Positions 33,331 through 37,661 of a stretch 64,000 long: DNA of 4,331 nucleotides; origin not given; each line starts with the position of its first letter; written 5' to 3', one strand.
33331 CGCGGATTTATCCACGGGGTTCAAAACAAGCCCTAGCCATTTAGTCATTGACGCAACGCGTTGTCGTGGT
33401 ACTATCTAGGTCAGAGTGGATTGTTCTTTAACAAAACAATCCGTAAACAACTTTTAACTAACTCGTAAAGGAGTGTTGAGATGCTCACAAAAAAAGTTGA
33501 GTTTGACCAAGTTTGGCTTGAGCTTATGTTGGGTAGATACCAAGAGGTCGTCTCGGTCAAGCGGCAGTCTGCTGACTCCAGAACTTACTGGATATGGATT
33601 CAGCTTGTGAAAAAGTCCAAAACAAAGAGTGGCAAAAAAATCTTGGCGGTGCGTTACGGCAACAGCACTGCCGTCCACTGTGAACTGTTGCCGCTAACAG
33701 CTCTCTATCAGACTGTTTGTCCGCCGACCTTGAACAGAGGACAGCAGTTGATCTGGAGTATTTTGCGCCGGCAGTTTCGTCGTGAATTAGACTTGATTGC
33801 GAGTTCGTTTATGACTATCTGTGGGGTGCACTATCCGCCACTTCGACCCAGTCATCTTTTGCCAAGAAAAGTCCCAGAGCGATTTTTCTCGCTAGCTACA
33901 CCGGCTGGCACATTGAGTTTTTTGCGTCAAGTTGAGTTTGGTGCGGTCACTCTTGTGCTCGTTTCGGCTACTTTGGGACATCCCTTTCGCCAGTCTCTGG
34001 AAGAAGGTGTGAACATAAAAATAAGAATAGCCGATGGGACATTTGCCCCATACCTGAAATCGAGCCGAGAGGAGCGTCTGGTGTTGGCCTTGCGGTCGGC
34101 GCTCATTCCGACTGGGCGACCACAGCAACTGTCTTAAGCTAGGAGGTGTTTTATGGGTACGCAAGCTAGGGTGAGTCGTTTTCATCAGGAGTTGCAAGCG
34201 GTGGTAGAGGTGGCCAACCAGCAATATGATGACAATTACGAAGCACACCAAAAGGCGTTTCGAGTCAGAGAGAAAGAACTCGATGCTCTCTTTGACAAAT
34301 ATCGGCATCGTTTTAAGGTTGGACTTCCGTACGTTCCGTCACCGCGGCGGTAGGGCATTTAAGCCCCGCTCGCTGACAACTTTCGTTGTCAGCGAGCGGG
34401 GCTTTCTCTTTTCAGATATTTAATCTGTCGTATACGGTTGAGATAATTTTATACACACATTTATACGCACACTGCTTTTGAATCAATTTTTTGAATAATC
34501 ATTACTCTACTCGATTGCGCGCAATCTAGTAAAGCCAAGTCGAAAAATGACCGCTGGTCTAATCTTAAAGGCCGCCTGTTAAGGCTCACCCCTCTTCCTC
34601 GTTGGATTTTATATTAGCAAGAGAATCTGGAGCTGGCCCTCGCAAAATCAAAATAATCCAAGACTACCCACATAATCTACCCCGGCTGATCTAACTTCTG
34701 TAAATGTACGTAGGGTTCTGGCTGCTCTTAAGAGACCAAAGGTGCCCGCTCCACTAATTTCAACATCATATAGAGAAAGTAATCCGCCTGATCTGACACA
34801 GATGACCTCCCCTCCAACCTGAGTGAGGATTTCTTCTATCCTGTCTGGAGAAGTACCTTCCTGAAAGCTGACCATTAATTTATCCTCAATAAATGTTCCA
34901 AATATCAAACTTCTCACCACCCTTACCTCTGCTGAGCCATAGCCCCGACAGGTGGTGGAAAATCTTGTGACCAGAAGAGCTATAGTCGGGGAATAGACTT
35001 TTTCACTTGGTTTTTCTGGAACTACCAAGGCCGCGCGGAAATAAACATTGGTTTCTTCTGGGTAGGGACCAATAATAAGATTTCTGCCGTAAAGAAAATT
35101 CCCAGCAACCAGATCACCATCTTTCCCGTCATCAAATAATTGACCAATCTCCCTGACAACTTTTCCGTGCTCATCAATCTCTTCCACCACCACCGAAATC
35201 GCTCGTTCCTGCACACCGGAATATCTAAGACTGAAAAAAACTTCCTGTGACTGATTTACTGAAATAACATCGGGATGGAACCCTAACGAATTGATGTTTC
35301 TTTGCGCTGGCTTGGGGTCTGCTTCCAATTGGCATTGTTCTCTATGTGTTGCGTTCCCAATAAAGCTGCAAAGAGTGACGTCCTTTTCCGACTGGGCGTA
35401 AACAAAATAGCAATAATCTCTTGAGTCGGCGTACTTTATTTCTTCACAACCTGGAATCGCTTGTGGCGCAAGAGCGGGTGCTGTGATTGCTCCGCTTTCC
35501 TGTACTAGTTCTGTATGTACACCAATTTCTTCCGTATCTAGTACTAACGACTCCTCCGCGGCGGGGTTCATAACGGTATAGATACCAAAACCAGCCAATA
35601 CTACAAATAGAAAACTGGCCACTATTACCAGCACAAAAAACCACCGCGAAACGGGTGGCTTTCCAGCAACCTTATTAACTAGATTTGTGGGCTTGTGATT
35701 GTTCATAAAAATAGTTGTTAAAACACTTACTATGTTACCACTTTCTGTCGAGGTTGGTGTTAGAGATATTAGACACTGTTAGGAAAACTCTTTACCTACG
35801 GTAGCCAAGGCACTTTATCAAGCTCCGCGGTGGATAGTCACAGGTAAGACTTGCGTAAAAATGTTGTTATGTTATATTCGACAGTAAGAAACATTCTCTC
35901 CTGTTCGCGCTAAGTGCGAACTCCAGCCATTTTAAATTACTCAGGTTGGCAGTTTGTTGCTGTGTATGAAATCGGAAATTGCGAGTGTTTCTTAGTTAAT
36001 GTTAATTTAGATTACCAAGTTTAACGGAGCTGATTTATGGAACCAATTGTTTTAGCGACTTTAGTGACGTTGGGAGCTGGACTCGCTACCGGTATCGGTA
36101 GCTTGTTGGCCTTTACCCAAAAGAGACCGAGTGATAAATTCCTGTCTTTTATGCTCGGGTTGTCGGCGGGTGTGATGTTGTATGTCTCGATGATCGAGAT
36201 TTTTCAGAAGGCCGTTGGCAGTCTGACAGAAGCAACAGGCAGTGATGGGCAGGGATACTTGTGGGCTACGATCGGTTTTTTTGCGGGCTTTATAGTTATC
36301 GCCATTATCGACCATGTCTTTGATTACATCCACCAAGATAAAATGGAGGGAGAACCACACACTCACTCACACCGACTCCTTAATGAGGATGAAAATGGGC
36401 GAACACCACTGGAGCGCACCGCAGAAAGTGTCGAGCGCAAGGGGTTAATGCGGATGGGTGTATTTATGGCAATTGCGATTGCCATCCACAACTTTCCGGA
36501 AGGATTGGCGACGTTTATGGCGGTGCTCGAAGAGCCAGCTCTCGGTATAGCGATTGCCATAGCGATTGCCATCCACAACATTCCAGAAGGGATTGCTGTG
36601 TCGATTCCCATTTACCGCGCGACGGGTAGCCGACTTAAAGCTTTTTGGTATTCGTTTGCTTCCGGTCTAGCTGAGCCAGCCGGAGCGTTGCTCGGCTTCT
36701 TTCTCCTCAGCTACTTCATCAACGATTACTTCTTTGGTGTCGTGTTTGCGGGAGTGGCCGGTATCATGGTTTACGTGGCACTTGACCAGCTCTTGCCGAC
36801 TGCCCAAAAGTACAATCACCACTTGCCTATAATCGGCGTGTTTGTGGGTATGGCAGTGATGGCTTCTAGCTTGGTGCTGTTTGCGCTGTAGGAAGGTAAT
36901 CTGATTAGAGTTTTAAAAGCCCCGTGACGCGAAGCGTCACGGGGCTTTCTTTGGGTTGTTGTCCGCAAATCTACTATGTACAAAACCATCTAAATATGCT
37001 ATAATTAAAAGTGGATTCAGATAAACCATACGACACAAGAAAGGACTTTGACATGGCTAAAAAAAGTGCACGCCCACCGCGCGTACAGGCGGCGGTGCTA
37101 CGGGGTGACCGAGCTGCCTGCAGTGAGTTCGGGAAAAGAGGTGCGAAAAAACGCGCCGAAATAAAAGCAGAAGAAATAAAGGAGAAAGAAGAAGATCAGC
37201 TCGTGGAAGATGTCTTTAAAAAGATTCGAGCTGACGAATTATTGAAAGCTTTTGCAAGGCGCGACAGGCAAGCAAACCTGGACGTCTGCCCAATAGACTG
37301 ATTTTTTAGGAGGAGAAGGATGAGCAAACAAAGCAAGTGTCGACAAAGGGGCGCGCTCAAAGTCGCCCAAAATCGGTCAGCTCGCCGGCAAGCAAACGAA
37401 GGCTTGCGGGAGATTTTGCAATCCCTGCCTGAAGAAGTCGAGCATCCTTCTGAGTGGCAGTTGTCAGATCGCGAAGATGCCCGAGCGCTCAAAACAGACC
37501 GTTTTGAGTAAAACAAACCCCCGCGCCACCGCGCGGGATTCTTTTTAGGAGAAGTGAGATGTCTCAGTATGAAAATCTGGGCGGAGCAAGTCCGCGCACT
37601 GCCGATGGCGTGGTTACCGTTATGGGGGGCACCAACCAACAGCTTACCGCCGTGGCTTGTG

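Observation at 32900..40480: GC-rich gene cassettes with consensus promoters and strong SD sites embedded in an SD-poor, lower-GC genome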

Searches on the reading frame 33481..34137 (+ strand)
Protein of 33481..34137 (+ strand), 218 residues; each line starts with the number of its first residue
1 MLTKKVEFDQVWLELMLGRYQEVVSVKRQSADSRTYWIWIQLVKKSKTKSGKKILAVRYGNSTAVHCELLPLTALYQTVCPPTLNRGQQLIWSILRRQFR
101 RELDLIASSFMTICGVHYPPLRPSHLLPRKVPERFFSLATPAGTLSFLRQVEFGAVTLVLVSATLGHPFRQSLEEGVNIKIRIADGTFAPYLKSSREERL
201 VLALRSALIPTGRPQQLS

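Call 12: search_protein_families(library=pfam, max_evalue=1, proteins=[window:33481-34137:+])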
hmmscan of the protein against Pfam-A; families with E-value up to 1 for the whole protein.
window:33481-34137:+ (218 aa): 0 families

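Call 13: search_protein_families(library=phrogs, max_evalue=0.1, proteins=[window:33481-34137:+])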
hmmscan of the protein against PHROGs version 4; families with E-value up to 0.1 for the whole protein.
window:33481-34137:+ (218 aa): 0 families

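Call 14: find_encoding_contigs(protein=window:33481-34137:+, flank=10000, max_places=10)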
Protein window:33481-34137:+ (218 aa): 7 contigs read that carry it; 5 places shown.
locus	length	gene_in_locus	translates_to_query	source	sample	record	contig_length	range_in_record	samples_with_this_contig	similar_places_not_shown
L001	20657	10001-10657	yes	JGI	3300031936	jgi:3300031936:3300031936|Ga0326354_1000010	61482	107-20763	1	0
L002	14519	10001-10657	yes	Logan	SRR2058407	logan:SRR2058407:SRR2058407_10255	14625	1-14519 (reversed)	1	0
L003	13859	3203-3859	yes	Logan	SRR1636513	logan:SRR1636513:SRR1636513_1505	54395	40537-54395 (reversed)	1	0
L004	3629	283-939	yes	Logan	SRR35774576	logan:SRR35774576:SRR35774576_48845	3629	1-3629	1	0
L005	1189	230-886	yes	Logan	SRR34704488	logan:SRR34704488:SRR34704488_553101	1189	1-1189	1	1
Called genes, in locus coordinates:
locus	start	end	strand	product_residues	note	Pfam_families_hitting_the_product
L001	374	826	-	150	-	PF01668:SmpB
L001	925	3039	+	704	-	PF06480:FtsH_ext (weak), PF00004:AAA, PF17862:AAA_lid_3, PF01434:Peptidase_M41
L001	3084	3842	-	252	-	PF00005:ABC_tran, PF02463:SMC_N (faint)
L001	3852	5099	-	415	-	PF02687:FtsX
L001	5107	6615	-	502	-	PF00364:Biotin_lipoyl (faint), PF25973:BSH_CzcB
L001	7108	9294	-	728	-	PF17191:RecG_wedge, PF01336:tRNA_anti-codon (weak), PF00270:DEAD, PF04851:ResIII, PF00271:Helicase_C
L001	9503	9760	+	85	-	-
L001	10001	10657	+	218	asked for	-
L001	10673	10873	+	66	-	-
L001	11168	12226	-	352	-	-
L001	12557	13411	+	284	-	PF02535:Zip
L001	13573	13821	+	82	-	-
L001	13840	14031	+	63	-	-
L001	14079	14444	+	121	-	-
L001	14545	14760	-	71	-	-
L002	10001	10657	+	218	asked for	-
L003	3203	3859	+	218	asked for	-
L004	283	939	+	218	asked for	-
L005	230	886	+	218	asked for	-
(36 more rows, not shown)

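Call 15: find_homologous_proteins(query=window:33481-34137:+, max_evalue=0.01)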
Query window:33481-34137:+ (218 aa): 1 proteins with E <= 0.01 among 340 candidates.
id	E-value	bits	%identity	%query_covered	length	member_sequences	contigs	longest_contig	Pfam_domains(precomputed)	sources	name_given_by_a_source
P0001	1.4e-139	480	100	100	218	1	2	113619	-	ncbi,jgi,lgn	-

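Call 71: search_protein_families(library=padloc, max_evalue=0.01, proteins=[window:33481-34137:+])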
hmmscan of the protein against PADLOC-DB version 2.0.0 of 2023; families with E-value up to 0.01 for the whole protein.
window:33481-34137:+ (218 aa): 0 families

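Call 75: find_related_loci(query=window:33481-34137:+, collection=viral_contigs, flank=5000)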
Query window:33481-34137:+ (218 aa) in viral_contigs; peptide patterns used: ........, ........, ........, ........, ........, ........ (x = any residue, [..] = any of these).
19 stretches matched a pattern, but none encodes a relative of the query by tblastn (E <= 1e-3).

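Call 85: search_protein_representatives(protein=window:33481-34137:+)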
Query: 218 residues. Proteins with E-value up to 0.001 (for the whole library): 7; up to 1e-10: 2; up to 1e-30: 2. The best 7 are listed.
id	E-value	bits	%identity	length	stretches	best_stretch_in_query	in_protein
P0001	4.4e-140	480.4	100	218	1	1-218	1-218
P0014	9.6e-47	175.5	41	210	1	5-208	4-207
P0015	8.6e-10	54.8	30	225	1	4-213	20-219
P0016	1.9e-08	50.5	29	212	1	9-209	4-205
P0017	8.4e-07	45.1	29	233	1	68-215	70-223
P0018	1.4e-04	37.8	31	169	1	81-213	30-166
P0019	4.1e-04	36.3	36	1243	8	169-195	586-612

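Call 86: predict_structure(protein=window:33481-34137:+)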
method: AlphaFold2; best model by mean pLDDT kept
length: 218 residues; sequences in the alignment: 1
mean_pLDDT: 38.1   pTM: 0.31
mean pLDDT of the five models: 38.1, 35.5, 34.3, 32.3, 31.8
residues with pLDDT >= 90: 0; 70-90: 1; 50-70: 42; < 50: 175
segments of 3 or more residues with pLDDT < 50: 10-12, 33-35, 52-54, 56-218
pLDDT, mean of each block of 10 residues (from residue 1): 56 54 65 52 55 49 32 30 36 40 33 28 30 31 35 34 35 32 26 27 28 30
secondary structure, 60 per line:
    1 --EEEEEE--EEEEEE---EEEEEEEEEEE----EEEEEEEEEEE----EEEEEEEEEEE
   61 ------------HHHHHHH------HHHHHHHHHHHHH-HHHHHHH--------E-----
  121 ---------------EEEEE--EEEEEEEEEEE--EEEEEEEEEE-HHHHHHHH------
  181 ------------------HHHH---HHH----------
elements in order: E3-8 E11-16 E20-30 E35-45 E50-60 H73-79 H86-98 H100-106 E136-140 E143-153 E156-165 H167-174 H199-202

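Call 88: find_encoding_contigs(protein=P0014, flank=8000, max_places=4)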
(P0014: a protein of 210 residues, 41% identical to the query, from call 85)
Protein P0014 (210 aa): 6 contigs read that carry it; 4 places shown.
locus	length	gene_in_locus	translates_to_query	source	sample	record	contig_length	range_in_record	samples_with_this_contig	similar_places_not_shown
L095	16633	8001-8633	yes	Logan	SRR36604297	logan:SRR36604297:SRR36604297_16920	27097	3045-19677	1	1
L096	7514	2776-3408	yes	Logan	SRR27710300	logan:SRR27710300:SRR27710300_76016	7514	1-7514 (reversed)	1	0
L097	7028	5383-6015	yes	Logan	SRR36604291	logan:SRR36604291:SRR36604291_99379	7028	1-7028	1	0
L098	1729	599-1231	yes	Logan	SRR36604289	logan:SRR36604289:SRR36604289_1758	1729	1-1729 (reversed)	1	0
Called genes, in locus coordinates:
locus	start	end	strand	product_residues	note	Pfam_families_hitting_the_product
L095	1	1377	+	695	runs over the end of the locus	PF06480:FtsH_ext (weak), PF00004:AAA, PF17862:AAA_lid_3, PF01434:Peptidase_M41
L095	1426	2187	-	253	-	PF00005:ABC_tran, PF02463:SMC_N (faint)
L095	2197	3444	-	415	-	PF12704:MacB_PCD, PF02687:FtsX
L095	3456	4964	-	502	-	PF25973:BSH_CzcB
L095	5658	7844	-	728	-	PF17191:RecG_wedge, PF01336:tRNA_anti-codon (weak), PF00270:DEAD, PF04851:ResIII, PF00271:Helicase_C, PF19833:RecG_dom3_C (weak)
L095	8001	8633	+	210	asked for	-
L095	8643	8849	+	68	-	-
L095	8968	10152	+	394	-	PF00390:malic, PF03949:Malic_M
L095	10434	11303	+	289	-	PF02535:Zip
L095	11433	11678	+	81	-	-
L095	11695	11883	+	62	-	-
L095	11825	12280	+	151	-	-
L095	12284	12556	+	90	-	-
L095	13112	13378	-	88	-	-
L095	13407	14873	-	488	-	PF04244:DPRP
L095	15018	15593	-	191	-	PF02600:DsbB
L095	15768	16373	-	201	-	-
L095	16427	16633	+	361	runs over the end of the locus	PF11104:PilM_2, PF14450:FtsA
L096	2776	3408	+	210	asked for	-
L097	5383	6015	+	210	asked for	-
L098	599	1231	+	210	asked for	-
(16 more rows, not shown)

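Call 91: search_solved_structures(query=A3, max_evalue=1)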
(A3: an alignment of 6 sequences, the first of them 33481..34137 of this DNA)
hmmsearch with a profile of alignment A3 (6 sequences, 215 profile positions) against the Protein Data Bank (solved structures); distinct sequences matched with E-value up to 1: 0.

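Call 93: search_protein_families(library=pfam, alignment_id=A3, max_evalue=0.1)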
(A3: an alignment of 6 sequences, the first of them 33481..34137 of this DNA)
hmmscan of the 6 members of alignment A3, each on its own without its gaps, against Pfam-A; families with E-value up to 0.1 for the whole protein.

A. member 1, window:33481-34137:+ (218 aa): 0 families

B. families by the number of members that match (of 6 scanned): 1 family
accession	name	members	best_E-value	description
PF14214.11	Helitron_like_N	1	0.091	Helitron helicase-like domain at N-terminus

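Call 109: find_related_loci(query=window:33481-34137:+, collection=metagenome_contigs, flank=6000)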
Query window:33481-34137:+ (218 aa) in metagenome_contigs; peptide patterns used: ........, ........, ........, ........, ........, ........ (x = any residue, [..] = any of these).
116 stretches matched a pattern, but none encodes a relative of the query by tblastn (E <= 1e-3).

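Call 118: search_protein_families(library=ncbifam, max_evalue=0.01, proteins=[window:33481-34137:+])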
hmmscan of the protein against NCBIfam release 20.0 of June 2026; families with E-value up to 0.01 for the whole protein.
window:33481-34137:+ (218 aa): 0 families

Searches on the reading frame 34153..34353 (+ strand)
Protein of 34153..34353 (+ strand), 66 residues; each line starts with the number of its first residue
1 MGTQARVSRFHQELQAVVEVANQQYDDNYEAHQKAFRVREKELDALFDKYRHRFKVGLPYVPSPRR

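Call 12: search_protein_families(library=pfam, max_evalue=1, proteins=[window:34153-34353:+])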
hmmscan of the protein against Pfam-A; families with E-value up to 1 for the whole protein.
window:34153-34353:+ (66 aa): 2 families
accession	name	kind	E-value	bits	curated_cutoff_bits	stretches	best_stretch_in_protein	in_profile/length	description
PF12128.14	DUF3584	-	0.0093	13.9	31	1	3-55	377-429/1191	Protein of unknown function (DUF3584)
PF25678.1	DUF7946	-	0.17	12.3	27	1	5-52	98-145/183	Domain of unknown function (DUF7946)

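Call 13: search_protein_families(library=phrogs, max_evalue=0.1, proteins=[window:34153-34353:+])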
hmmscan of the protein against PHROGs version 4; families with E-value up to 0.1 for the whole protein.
window:34153-34353:+ (66 aa): 1 family
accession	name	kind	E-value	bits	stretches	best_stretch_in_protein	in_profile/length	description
phrog_8579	-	unknown function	0.015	16.9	1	5-47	43-85/125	-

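Call 118: search_protein_families(library=ncbifam, max_evalue=0.01, proteins=[window:34153-34353:+])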
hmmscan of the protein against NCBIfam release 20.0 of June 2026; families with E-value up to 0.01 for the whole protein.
window:34153-34353:+ (66 aa): 0 families

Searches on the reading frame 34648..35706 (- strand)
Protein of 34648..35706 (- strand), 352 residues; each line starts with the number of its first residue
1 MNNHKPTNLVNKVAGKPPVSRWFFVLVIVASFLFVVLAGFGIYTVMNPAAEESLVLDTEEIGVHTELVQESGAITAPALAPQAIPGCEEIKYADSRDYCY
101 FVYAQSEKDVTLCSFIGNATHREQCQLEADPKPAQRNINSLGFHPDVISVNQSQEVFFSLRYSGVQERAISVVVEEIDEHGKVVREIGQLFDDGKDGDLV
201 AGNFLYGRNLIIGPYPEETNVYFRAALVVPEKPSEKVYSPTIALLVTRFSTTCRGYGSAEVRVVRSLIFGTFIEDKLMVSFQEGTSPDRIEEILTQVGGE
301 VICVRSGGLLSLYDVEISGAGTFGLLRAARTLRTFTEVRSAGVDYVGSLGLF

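Call 34: search_protein_families(library=pfam, max_evalue=0.001, proteins=[window:34648-35706:-])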
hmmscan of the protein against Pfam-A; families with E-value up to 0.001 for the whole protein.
window:34648-35706:- (352 aa): 0 families

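Call 71: search_protein_families(library=padloc, max_evalue=0.01, proteins=[window:34648-35706:-])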
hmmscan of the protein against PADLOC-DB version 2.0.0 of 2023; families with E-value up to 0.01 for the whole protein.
window:34648-35706:- (352 aa): 0 families

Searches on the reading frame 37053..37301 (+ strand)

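Call 12: search_protein_families(library=pfam, max_evalue=1, proteins=[window:37053-37301:+])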
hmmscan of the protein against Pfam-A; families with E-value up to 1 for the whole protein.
window:37053-37301:+ (82 aa): 0 families

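Call 13: search_protein_families(library=phrogs, max_evalue=0.1, proteins=[window:37053-37301:+])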
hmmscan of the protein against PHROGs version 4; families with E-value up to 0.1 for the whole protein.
window:37053-37301:+ (82 aa): 1 family
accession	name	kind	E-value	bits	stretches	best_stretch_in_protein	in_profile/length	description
phrog_10183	-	other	0.018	14.3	1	11-68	300-353/889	DNA methyltransferase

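Call 118: search_protein_families(library=ncbifam, max_evalue=0.01, proteins=[window:37053-37301:+])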
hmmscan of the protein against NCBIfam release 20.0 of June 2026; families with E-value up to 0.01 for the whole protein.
window:37053-37301:+ (82 aa): 0 families

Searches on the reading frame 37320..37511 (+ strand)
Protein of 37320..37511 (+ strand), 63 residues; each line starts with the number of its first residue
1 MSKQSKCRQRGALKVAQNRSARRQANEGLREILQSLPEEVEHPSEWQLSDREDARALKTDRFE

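Call 12: search_protein_families(library=pfam, max_evalue=1, proteins=[window:37320-37511:+])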
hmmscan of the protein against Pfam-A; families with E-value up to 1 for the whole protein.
window:37320-37511:+ (63 aa): 1 family
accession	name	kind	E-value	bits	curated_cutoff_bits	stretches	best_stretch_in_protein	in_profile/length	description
PF21834.1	DUF6894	-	0.015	15.9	24.1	1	18-49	23-54/69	Domain of unknown function (DUF6894)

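Call 13: search_protein_families(library=phrogs, max_evalue=0.1, proteins=[window:37320-37511:+])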
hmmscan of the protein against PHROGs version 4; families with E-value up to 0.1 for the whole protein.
window:37320-37511:+ (63 aa): 0 families

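Call 118: search_protein_families(library=ncbifam, max_evalue=0.01, proteins=[window:37320-37511:+])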
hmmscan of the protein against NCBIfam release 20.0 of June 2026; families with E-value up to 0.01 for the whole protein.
window:37320-37511:+ (63 aa): 0 families
